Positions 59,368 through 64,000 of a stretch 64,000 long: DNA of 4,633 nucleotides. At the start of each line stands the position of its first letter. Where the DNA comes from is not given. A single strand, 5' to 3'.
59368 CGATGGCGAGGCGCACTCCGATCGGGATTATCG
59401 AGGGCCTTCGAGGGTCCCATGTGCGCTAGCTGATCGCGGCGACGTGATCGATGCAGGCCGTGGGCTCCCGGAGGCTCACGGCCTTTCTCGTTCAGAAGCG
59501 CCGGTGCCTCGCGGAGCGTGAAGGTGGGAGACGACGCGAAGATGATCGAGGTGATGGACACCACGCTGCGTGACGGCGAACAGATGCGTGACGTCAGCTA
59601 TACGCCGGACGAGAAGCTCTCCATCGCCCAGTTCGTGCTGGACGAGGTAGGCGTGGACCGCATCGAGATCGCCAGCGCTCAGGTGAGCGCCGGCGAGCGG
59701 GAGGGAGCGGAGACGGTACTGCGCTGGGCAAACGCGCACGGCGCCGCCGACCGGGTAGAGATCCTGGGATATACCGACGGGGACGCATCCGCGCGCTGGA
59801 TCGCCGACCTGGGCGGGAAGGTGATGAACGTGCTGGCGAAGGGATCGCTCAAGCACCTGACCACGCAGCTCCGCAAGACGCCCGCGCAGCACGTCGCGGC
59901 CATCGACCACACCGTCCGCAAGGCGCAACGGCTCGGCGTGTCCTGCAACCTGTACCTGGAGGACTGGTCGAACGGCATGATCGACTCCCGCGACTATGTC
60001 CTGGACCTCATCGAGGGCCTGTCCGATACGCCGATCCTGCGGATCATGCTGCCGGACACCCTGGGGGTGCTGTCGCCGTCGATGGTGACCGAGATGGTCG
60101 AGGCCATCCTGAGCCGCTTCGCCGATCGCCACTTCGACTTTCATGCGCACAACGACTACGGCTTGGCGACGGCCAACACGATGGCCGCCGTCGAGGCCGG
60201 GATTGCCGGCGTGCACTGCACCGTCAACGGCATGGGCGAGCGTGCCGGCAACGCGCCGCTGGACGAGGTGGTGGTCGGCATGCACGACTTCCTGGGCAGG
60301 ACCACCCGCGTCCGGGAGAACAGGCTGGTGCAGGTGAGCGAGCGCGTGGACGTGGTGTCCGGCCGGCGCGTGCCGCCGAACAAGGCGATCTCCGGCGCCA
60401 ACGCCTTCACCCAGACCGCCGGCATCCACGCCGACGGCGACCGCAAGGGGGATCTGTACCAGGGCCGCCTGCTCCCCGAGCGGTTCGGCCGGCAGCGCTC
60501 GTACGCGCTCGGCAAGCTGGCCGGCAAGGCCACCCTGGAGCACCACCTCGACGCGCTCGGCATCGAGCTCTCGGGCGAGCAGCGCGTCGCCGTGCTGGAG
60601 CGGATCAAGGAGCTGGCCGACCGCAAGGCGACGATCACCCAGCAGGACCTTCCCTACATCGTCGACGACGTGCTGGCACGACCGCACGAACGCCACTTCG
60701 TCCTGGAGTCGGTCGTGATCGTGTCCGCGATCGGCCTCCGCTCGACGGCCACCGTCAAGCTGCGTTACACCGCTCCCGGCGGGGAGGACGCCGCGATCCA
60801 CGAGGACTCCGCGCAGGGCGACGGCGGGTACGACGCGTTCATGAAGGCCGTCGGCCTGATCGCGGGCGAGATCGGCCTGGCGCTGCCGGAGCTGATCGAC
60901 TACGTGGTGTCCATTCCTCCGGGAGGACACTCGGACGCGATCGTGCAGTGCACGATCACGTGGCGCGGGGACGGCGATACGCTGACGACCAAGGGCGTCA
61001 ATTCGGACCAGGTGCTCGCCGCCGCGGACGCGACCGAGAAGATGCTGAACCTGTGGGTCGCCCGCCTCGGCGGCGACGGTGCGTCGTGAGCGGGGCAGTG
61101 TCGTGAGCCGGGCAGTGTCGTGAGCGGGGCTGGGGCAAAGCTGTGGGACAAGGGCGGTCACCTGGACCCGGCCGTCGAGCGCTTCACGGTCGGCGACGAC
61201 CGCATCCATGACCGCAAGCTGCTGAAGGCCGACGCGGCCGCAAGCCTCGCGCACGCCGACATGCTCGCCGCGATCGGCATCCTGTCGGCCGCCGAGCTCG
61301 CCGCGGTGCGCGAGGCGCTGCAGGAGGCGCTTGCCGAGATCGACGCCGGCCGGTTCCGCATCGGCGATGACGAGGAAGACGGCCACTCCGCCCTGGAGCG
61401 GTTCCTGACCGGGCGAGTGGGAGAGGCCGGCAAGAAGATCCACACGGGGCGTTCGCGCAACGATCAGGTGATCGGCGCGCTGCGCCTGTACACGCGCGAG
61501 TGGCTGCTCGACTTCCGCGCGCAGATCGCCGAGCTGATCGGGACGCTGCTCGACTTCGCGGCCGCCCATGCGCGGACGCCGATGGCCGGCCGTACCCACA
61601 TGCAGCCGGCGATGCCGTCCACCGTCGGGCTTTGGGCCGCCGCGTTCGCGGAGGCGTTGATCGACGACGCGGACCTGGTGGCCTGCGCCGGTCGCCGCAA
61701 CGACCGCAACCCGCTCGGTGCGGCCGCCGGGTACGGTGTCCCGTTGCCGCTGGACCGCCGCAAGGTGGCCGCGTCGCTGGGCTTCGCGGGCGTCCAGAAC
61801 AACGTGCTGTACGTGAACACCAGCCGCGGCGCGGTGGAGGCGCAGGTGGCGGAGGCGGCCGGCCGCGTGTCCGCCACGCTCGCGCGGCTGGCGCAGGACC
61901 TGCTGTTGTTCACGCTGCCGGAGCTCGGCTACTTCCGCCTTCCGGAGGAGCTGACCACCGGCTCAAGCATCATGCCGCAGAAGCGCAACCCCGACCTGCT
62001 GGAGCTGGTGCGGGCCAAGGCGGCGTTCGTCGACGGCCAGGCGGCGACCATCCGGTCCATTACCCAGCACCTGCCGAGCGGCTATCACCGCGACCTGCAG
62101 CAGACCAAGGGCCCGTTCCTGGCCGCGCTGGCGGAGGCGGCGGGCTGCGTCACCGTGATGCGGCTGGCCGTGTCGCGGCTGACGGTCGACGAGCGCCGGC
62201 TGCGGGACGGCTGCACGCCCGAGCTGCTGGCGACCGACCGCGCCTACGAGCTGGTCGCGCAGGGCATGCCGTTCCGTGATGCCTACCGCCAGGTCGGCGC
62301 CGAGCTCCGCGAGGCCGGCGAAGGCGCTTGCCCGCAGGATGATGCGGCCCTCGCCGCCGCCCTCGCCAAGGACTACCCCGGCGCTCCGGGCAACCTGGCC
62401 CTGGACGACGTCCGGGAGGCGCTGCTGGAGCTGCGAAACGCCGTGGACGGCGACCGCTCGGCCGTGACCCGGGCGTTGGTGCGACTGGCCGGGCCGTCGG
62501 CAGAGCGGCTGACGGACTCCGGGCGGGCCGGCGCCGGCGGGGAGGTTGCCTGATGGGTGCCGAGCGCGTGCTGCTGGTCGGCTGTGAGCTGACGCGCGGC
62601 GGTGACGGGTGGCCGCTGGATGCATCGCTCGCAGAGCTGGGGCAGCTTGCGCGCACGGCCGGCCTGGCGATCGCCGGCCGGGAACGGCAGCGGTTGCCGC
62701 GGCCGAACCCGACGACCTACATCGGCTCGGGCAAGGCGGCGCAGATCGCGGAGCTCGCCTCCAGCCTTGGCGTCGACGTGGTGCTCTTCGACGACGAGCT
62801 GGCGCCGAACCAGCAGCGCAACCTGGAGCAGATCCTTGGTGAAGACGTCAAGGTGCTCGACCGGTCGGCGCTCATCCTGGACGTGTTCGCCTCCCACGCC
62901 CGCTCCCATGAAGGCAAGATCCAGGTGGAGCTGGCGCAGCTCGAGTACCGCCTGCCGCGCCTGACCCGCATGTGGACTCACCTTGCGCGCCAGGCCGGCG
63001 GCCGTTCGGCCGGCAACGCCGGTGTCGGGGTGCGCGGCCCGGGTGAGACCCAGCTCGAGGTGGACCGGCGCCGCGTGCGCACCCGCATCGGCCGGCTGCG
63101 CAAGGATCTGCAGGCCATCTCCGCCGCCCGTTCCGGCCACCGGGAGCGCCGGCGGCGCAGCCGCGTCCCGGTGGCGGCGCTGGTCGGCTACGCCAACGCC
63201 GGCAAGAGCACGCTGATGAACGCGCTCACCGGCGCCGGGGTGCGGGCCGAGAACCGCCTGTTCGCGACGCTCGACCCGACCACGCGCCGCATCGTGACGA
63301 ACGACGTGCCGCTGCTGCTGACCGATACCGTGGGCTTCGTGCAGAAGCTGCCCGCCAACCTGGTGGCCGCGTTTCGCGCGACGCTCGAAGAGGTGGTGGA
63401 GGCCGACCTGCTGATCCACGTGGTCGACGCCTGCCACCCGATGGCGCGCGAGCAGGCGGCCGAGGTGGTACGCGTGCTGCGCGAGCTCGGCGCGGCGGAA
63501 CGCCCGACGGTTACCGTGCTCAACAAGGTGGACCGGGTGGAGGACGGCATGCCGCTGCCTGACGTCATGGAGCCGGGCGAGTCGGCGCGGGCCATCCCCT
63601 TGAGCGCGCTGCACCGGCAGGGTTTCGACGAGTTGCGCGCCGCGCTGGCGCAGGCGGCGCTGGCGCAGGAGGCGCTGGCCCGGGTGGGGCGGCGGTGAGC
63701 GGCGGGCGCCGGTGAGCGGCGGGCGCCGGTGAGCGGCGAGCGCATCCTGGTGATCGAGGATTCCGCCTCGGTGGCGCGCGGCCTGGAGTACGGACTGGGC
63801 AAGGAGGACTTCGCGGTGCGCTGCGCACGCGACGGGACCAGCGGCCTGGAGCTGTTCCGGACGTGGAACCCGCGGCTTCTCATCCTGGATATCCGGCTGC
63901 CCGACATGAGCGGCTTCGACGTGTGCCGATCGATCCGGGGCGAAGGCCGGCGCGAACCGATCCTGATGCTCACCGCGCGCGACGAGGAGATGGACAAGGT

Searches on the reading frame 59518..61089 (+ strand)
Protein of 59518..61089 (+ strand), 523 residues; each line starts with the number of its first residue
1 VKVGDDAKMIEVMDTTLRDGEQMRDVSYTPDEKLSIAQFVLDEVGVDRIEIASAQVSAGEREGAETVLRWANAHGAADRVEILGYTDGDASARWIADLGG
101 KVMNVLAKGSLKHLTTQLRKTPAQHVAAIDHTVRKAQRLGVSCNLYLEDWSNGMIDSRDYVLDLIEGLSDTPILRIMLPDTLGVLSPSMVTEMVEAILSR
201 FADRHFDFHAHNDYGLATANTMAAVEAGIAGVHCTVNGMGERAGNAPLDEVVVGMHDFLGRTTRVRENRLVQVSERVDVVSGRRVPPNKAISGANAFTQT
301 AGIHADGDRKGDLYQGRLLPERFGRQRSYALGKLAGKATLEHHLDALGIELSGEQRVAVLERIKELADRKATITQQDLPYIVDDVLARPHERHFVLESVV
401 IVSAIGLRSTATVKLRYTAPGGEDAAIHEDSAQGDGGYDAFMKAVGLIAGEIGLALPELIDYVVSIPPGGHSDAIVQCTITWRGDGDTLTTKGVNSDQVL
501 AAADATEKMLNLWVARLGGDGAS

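Call 14: search_protein_families(library=pfam, proteins=[window:59518-61089:+], max_evalue=0.001)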
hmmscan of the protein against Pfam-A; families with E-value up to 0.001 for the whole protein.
window:59518-61089:+ (523 aa): 3 families
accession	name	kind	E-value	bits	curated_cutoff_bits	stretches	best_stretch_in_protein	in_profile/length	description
PF00682.25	HMGL-like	-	1.2e-48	166.2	29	1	10-276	2-259/260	HMGL-like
PF08502.15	LeuA_dimer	-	3.1e-22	79.3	24.9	1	373-512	2-129/131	LeuA allosteric (dimerisation) domain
PF22617.1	HCS_D2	-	9.1e-13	48.8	27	1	291-370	1-81/82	Homocitrate synthase post-HMGL domain-like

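Call 62: find_homologous_proteins(query=window:59518-61089:+, max_evalue=1e-150)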
Query window:59518-61089:+ (523 aa): 4300 proteins with E <= 1e-150 among 8000 candidates; the best 120 are listed.
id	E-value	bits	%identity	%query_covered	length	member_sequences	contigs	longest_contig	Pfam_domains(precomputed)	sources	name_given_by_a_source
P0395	0.0e+0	1082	93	99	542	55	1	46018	PF22617.2,PF00682.26,PF08502.16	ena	-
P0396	0.0e+0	1072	94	98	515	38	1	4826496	PF22617.2,PF00682.26,PF08502.16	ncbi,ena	-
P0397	0.0e+0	1053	91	98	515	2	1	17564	PF22617.2,PF00682.26,PF08502.16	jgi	-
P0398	0.0e+0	1050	91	98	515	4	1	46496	PF22617.2,PF00682.26,PF08502.16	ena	-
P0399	0.0e+0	1032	90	98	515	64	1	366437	PF22617.2,PF00682.26,PF08502.16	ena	-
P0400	0.0e+0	1014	89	98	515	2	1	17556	PF22617.2,PF00682.26,PF08502.16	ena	-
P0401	5.4e-289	977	86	97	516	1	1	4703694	PF22617.2,PF00682.26,PF08502.16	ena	-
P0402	4.1e-278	941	91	88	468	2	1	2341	PF22617.2,PF00682.26,PF08502.16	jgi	jgi:D-citramalate synthase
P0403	8.5e-243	824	73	97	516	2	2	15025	PF22617.2,PF00682.26,PF08502.16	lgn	-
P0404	2.4e-204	698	62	98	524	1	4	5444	PF22617.2,PF00682.26,PF08502.16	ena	-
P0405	3.5e-202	690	60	96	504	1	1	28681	PF22617.2,PF00682.26,PF08502.16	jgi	jgi:D-citramalate synthase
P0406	8.0e-202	689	60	98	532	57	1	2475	PF22617.2,PF00682.26,PF08502.16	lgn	-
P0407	3.0e-201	687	61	97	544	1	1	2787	PF22617.2,PF00682.26,PF08502.16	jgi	jgi:D-citramalate synthase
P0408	4.9e-201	687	61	98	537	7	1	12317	PF22617.2,PF00682.26,PF08502.16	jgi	jgi:D-citramalate synthase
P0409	8.1e-201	686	63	98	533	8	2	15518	PF22617.2,PF00682.26,PF08502.16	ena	-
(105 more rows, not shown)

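Call 63: find_encoding_contigs(protein=P0396, flank=10000, max_places=3)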
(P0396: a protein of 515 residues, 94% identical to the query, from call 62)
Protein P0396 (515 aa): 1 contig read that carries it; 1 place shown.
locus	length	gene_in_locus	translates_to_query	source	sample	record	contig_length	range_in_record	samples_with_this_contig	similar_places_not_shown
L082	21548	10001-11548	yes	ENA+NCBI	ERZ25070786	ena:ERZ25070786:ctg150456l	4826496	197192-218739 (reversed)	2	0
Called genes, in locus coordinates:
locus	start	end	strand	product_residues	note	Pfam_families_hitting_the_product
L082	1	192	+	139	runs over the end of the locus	PF06491:Disulph_isomer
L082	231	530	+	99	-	-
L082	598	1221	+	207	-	-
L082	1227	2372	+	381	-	PF05140:ResB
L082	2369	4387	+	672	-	PF01578:Cytochrom_C_asm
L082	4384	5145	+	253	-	PF00902:TatC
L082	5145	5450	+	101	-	PF02416:TatA_B_E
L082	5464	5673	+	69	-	PF02416:TatA_B_E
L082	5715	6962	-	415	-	PF02441:Flavoprotein, PF04127:DFP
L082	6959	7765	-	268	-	PF03309:Pan_kinase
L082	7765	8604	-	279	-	PF02569:Pantoate_ligase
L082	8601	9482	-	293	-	PF02548:Pantoate_transf, PF13714:PEP_mutase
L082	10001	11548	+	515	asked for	PF00682:HMGL-like, PF22617:HCS_D2, PF08502:LeuA_dimer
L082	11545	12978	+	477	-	PF00206:Lyase_1, PF14698:ASL_C2 (weak)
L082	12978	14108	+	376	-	PF13167:GTP-bdg_N, PF16360:GTP-bdg_M, PF00009:GTP_EFTU (faint), PF00350:Dynamin_N (faint), PF01926:MMR_HSR1, PF02421:FeoB_N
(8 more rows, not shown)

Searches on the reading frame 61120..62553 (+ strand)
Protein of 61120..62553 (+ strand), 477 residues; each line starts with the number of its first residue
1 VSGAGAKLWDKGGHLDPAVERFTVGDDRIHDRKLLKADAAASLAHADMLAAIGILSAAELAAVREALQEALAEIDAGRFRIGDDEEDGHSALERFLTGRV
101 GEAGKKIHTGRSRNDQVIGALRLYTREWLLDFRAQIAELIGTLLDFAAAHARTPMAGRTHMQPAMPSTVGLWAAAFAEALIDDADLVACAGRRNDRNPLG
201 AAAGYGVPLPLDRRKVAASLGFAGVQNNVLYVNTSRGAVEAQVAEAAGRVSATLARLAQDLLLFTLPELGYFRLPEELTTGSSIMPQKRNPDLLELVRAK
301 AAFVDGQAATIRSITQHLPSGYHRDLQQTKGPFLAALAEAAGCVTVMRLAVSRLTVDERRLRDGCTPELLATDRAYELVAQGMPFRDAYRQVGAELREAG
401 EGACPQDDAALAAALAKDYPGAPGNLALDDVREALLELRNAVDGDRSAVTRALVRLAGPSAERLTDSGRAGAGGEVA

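Call 14: search_protein_families(library=pfam, proteins=[window:61120-62553:+], max_evalue=0.001)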
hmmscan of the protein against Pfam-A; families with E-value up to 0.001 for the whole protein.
window:61120-62553:+ (477 aa): 2 families
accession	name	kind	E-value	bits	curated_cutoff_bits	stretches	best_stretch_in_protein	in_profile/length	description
PF00206.25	Lyase_1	-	3e-47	162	27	1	29-304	19-310/312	Lyase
PF14698.11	ASL_C2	-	5.5e-08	33.6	27.3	1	369-441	2-67/69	Argininosuccinate lyase C-terminal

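Call 16: find_encoding_contigs(protein=window:61120-62553:+, flank=2000, max_places=3)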
Protein window:61120-62553:+ (477 aa): no gene with exactly this product is on record in the collection.

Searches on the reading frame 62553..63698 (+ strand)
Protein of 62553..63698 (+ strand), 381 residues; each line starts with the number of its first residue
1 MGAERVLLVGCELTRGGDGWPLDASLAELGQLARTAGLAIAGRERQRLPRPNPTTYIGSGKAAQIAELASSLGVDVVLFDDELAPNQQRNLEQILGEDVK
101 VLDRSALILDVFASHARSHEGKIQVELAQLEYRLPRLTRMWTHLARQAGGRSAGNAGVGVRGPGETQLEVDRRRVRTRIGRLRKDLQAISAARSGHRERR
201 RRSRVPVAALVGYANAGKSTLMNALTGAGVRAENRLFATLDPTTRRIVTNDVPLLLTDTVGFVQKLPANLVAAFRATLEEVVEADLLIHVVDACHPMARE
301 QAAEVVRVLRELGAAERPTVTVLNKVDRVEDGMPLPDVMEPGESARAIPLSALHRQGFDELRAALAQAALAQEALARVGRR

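Call 14: search_protein_families(library=pfam, proteins=[window:62553-63698:+], max_evalue=0.001)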
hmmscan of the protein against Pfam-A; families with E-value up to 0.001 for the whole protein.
window:62553-63698:+ (381 aa): 9 families
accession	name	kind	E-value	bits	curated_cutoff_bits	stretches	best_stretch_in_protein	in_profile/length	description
PF16360.10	GTP-bdg_M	-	1.7e-29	102.6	29.5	1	115-200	1-79/79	GTP-binding GTPase Middle Region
PF13167.11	GTP-bdg_N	-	2.1e-28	99.2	25.4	1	24-113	2-89/89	GTP-binding GTPase N-terminal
PF01926.29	MMR_HSR1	-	2.1e-22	79.8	21.9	1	208-325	2-113/113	50S ribosome-binding GTPase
PF02421.24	FeoB_N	-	4.4e-09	36.5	27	1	208-362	3-153/156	Ferrous iron transport protein B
PF00350.29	Dynamin_N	-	5.1e-06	27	27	0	209-236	2-29/168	Dynamin family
PF00009.33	GTP_EFTU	-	5.7e-06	26.5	26.5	0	281-365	90-182/188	Elongation factor Tu GTP binding domain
PF13191.12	AAA_16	-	2.7e-05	25.2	32.6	1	198-330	17-145/167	AAA ATPase domain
PF03193.22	RsgA_GTPase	-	0.00024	21.4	30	0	205-234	106-135/174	RsgA GTPase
PF02492.25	cobW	-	0.00071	19.7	20.7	0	250-332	82-159/180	CobW/HypB/UreG, nucleotide-binding domain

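Call 43: find_encoding_contigs(protein=window:62553-63698:+, flank=1000, max_places=2)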
Protein window:62553-63698:+ (381 aa): no gene with exactly this product is on record in the collection.

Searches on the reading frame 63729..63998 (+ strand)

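Call 14: search_protein_families(library=pfam, proteins=[window:63729-63998:+], max_evalue=0.001)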
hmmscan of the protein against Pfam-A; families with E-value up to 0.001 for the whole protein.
window:63729-63998:+ (90 aa): 1 family
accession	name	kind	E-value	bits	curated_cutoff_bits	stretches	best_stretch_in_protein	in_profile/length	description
PF00072.30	Response_reg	-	7.9e-18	65.1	30.2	1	6-89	1-84/111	Response regulator receiver domain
